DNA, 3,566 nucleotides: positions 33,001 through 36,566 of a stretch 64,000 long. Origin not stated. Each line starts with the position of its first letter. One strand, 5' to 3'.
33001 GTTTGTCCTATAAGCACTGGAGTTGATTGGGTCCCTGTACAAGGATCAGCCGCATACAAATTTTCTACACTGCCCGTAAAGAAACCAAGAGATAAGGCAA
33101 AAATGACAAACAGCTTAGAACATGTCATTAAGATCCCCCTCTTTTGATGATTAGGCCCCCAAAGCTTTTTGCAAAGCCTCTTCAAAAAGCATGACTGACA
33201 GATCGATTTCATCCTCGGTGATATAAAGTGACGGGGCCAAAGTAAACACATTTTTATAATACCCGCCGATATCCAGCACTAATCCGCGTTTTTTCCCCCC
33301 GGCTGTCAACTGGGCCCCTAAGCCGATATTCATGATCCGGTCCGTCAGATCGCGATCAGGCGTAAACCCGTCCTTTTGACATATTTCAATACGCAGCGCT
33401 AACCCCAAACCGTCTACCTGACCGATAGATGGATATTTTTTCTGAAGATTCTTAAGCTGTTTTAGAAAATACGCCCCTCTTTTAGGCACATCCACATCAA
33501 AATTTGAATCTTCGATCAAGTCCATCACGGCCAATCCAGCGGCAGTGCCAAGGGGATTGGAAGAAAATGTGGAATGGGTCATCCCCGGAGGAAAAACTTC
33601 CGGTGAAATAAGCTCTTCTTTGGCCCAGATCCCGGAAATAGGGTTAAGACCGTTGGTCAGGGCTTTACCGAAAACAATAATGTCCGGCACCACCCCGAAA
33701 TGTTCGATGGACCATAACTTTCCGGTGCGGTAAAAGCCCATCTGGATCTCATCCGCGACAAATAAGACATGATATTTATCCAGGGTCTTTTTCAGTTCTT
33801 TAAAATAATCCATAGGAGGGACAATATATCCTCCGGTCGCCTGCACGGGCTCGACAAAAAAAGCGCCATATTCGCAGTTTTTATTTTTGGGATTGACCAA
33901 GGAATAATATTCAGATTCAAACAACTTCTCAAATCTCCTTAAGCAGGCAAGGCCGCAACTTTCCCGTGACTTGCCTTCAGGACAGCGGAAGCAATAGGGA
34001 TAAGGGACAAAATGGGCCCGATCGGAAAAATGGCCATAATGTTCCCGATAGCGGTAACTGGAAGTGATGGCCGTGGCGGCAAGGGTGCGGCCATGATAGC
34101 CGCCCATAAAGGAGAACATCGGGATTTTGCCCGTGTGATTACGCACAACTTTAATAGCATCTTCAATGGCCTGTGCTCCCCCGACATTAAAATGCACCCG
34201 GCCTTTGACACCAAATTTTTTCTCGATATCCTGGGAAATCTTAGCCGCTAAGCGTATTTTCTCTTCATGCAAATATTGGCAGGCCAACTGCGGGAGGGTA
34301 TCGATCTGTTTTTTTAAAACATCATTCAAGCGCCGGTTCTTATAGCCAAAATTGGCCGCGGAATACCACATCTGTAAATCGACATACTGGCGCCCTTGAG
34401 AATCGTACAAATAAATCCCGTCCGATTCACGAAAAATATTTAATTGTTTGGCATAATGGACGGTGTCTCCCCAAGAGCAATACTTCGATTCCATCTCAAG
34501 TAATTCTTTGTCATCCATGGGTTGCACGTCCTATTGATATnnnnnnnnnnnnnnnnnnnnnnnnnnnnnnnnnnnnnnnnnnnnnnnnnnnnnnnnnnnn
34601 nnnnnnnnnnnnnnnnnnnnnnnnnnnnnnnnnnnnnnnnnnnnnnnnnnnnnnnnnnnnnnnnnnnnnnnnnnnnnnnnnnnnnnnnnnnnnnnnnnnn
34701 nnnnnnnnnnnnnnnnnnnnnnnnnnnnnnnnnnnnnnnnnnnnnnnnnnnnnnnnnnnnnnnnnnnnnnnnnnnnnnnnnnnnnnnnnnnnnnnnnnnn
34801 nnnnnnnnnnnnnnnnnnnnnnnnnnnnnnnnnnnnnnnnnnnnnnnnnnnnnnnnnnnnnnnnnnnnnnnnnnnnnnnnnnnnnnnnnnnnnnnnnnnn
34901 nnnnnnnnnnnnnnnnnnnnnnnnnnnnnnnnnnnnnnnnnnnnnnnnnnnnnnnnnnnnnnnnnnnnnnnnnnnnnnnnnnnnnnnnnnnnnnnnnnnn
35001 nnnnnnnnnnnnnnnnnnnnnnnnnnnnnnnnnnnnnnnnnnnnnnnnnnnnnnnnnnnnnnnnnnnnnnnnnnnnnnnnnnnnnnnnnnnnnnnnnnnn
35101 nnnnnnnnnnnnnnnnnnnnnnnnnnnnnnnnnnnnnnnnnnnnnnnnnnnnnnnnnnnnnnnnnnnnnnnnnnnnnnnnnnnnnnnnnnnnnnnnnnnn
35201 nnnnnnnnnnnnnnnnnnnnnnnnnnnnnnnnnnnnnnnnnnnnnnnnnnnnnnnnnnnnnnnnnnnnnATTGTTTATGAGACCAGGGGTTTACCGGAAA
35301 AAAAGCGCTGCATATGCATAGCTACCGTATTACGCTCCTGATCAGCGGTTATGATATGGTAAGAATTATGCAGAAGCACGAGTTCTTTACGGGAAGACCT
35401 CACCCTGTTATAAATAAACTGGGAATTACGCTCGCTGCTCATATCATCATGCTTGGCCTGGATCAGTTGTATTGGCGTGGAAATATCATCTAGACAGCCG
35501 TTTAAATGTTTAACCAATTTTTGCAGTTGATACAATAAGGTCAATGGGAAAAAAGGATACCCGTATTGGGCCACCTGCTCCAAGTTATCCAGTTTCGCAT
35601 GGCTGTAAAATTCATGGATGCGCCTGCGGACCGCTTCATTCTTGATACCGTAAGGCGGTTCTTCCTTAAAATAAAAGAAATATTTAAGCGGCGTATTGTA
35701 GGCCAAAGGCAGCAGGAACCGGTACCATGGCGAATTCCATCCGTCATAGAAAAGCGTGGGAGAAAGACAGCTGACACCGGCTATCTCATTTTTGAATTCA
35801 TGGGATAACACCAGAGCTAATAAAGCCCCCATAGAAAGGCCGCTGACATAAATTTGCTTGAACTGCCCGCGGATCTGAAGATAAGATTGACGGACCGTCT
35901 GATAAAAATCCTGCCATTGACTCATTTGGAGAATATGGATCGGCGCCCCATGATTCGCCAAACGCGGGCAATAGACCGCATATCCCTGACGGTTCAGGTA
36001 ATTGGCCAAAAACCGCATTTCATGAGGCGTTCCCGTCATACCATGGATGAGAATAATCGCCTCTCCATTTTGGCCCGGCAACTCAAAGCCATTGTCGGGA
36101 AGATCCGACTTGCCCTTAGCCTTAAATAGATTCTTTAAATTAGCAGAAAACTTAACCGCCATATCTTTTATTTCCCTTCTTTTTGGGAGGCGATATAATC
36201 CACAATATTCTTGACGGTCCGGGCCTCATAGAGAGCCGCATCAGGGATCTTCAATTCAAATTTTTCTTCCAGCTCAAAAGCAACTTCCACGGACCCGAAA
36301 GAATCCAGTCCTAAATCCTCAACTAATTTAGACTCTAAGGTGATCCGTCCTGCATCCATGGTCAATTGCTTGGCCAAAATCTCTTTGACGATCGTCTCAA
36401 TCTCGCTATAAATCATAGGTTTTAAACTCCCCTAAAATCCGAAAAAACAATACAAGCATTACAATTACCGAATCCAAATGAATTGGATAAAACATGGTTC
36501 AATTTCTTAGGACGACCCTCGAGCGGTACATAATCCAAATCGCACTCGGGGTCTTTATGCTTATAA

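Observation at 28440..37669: Orphan lipid-type cluster: dedicated KAS + ACP + hydrolase + HAD phosphatase + omega-aminotransferase, facing an acyltransferase, a transporter pair and a membrane aminopropyltransferase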

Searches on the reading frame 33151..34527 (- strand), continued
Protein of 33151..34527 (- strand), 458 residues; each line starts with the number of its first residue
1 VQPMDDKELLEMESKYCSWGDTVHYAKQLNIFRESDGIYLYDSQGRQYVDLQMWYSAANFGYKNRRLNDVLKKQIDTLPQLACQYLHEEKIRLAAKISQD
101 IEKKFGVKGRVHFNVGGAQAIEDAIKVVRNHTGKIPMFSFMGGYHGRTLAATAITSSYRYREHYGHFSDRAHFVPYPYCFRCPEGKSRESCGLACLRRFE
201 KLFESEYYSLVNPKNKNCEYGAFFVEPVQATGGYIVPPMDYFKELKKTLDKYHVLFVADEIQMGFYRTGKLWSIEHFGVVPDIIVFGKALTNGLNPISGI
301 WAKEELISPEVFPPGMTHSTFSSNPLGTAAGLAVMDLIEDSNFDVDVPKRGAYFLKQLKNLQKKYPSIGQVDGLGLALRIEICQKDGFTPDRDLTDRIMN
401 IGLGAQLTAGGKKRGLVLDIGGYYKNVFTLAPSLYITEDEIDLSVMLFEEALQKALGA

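Call 48: find_encoding_contigs(protein=P0276, flank=10000, max_places=2)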
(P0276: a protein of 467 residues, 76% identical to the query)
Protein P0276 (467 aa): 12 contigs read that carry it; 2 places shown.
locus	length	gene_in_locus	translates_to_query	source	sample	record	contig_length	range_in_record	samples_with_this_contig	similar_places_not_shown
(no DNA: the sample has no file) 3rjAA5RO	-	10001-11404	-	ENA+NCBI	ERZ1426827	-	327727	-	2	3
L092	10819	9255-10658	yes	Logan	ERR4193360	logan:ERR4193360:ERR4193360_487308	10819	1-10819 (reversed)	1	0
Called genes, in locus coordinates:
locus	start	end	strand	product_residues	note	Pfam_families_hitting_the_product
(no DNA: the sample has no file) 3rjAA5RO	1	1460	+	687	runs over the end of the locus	PF00989:PAS, PF08448:PAS_4, PF13426:PAS_9, PF00512:HisKA, PF02518:HATPase_c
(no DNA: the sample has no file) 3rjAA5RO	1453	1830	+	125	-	PF00072:Response_reg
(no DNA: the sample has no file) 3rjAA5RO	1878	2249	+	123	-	PF00072:Response_reg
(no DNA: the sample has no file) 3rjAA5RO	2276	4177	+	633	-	-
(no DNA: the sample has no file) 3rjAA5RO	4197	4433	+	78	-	PF09905:VF530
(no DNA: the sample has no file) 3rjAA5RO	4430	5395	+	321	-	PF02156:Glyco_hydro_26 (weak)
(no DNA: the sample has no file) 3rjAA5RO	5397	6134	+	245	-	-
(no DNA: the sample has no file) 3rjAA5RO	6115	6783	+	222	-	PF00072:Response_reg, PF00486:Trans_reg_C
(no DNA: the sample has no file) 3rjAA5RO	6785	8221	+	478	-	PF00672:HAMP, PF00512:HisKA, PF02518:HATPase_c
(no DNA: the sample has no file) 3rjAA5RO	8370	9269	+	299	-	PF12146:Hydrolase_4, PF00561:Abhydrolase_1 (weak), PF12697:Abhydrolase_6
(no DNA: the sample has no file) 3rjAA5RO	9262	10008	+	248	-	PF06888:Put_Phosphatase, PF12710:HAD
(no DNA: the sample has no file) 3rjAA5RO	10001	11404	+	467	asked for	PF00202:Aminotran_3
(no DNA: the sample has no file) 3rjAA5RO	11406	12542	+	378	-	PF04339:FemAB_like, PF13480:Acetyltransf_6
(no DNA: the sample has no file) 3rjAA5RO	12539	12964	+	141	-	PF00892:EamA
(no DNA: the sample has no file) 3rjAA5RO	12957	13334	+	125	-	PF00892:EamA, PF10639:TMEM234 (weak)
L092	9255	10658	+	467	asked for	PF00202:Aminotran_3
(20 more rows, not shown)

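Call 56: search_protein_families(library=pfam, proteins=[L090:13475-14881:-], max_evalue=1)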
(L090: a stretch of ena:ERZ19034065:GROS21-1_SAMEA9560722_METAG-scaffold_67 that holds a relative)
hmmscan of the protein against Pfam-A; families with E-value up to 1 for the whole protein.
L090:13475-14881:- (468 aa): 0 families

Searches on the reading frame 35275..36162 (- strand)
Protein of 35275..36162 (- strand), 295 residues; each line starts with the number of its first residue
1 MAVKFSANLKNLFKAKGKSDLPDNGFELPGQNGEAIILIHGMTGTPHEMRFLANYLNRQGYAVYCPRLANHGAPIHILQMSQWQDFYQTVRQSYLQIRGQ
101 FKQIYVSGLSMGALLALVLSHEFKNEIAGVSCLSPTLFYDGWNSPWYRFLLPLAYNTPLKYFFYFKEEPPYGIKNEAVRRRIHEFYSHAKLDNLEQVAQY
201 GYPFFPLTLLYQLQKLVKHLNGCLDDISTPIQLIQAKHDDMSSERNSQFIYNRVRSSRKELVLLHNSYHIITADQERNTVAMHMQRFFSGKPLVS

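Call 3: search_protein_families(library=pfam, proteins=[window:35275-36162:-])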
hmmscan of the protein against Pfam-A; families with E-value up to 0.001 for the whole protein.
window:35275-36162:- (295 aa): 3 families
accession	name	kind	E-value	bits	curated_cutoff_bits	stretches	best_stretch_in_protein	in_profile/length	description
PF12146.15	Hydrolase_4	-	1e-21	77.8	27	1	34-275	5-238/239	Serine aminopeptidase, S33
PF12697.13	Abhydrolase_6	-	1.4e-10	42.7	26.3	1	36-208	1-158/217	Alpha/beta hydrolase family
PF00561.26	Abhydrolase_1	-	6e-10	39.6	25.8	1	35-156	2-119/245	alpha/beta hydrolase fold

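Call 4: search_protein_families(library=ncbifam, proteins=[window:35275-36162:-])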
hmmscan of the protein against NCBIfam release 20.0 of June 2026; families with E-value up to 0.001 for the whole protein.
window:35275-36162:- (295 aa): 4 families
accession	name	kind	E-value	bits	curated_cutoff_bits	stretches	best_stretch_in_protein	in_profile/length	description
TIGR03695.1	menH_SHCHC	equivalog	5.3e-07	29.3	208.55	1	34-130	3-99/252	2-succinyl-6-hydroxy-2,4-cyclohexadiene-1-carboxylate synthase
NF011457.0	PRK14875.1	equivalog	1.5e-06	27.4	307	1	31-136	130-232/372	acetoin dehydrogenase dihydrolipoyllysine-residue acetyltransferase subunit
TIGR01607.1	PST-A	paralog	2.3e-06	26.9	218.25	1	208-280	248-322/332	Plasmodium subtelomeric family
NF050089.1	i_nPHAscl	equivalog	3.7e-06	26.2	300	0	31-128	16-110/288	intracellular short-chain-length polyhydroxyalkanoate depolymerase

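Call 28: search_solved_structures(query=window:35275-36162:-, max_evalue=0.001)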
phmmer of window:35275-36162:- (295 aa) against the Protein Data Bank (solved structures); distinct sequences matched with E-value up to 0.001: 23.
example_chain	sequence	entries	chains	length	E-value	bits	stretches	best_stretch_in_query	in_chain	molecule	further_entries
7e0n_A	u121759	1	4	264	7.1e-27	97.5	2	32-134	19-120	Thermostable monoacylglycerol lipase,Lipase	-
8hea_A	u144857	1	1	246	1.1e-26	96.8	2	29-121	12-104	Thermostable carboxylesterase Est30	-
4lhe_A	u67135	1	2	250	3.1e-26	95.4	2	31-130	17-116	Thermostable monoacylglycerol lipase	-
4ke9_A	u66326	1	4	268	4e-26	95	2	31-130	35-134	Thermostable monoacylglycerol lipase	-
3rli_A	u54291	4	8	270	4.2e-26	94.9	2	31-130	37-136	Thermostable monoacylglycerol lipase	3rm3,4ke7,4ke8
7e04_A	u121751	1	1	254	8.4e-26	93.9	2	34-132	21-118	Lipase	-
4ke6_A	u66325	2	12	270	2e-25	92.7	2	31-130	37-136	Thermostable monoacylglycerol lipase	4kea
6nkg_A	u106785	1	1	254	4.2e-24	88.4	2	33-129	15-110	Lip_vut5, C4L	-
1r1d_A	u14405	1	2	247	2.9e-23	85.6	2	34-126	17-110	Carboxylesterase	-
1tqh_A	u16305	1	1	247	3.4e-23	85.4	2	34-130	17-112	Carboxylesterase precursor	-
5xks_A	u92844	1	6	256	7e-23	84.4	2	32-134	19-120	Thermostable monoacylglycerol lipase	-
4diu_A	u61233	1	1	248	9.6e-23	83.9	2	34-129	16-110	Engineered Protein PF00326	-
8ilt_A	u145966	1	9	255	1.7e-22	83.1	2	34-133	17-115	Carboxylesterase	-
4fbl_A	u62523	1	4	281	3.1e-22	82.2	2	35-137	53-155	LipS lipolytic enzyme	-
4fbm_A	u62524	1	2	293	3.3e-22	82.1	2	35-137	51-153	LipS lipolytic enzyme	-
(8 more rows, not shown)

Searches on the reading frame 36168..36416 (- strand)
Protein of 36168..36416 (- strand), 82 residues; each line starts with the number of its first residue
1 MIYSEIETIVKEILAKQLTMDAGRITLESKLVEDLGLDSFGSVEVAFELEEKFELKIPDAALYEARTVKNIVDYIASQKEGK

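Call 3: search_protein_families(library=pfam, proteins=[window:36168-36416:-])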
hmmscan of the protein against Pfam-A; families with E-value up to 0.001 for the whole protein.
window:36168-36416:- (82 aa): 1 family
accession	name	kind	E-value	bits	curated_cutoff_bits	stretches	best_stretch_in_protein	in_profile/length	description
PF00550.31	PP-binding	-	4.2e-15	56.2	20.8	1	10-75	3-67/67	Phosphopantetheine attachment site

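Call 4: search_protein_families(library=ncbifam, proteins=[window:36168-36416:-])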
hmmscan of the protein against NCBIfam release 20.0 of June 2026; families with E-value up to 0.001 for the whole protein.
window:36168-36416:- (82 aa): 17 families
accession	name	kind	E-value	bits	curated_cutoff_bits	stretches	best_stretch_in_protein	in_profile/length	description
NF002148.0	PRK00982.1-2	subfamily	2.6e-20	72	71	1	5-79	4-78/79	acyl carrier protein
TIGR00517.1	acyl_carrier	equivalog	5.8e-19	67.8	70.45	1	4-79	2-77/77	acyl carrier protein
NF002149.0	PRK00982.1-3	equivalog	4.2e-17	61.9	106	1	4-79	2-77/78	acyl carrier protein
NF002150.0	PRK00982.1-4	subfamily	1.2e-15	57.5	66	1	4-79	4-79/80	acyl carrier protein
NF002147.0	PRK00982.1-1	equivalog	2.1e-15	56.3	84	1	5-79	7-81/83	acyl carrier protein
NF002151.0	PRK00982.1-5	equivalog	3e-15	56.1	92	1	4-79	2-77/78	acyl carrier protein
NF040636.1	AcpM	exception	5e-15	55.3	146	1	8-77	8-77/93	meromycolate extension acyl carrier protein AcpM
NF009104.0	PRK12449.1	equivalog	7.6e-13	48.2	70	1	6-78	6-78/80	acyl carrier protein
NF003757.0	PRK05350.1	equivalog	2.3e-11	43.7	65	1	5-77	6-78/83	acyl carrier protein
NF058660.1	cispen_ACP_AmcB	equivalog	2.5e-11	43.6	80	1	5-78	1-78/80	cispentacin biosynthesis acyl carrier protein AmcB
NF006031.0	PRK08172.1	equivalog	2.4e-10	40.9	76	1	5-74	4-73/82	acyl carrier protein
NF005079.0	PRK06508.1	equivalog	6.8e-08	32.8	83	1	10-58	8-56/93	acyl carrier protein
NF004533.0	PRK05883.1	equivalog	2e-07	30.8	72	1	4-77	22-95/100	acyl carrier protein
NF005480.0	PRK07081.1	equivalog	2.9e-06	27.1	72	1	5-64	4-60/83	acyl carrier protein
NF003464.0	PRK05087.1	equivalog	3e-05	24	68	1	5-72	2-71/78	D-alanine--poly(phosphoribitol) ligase subunit DltC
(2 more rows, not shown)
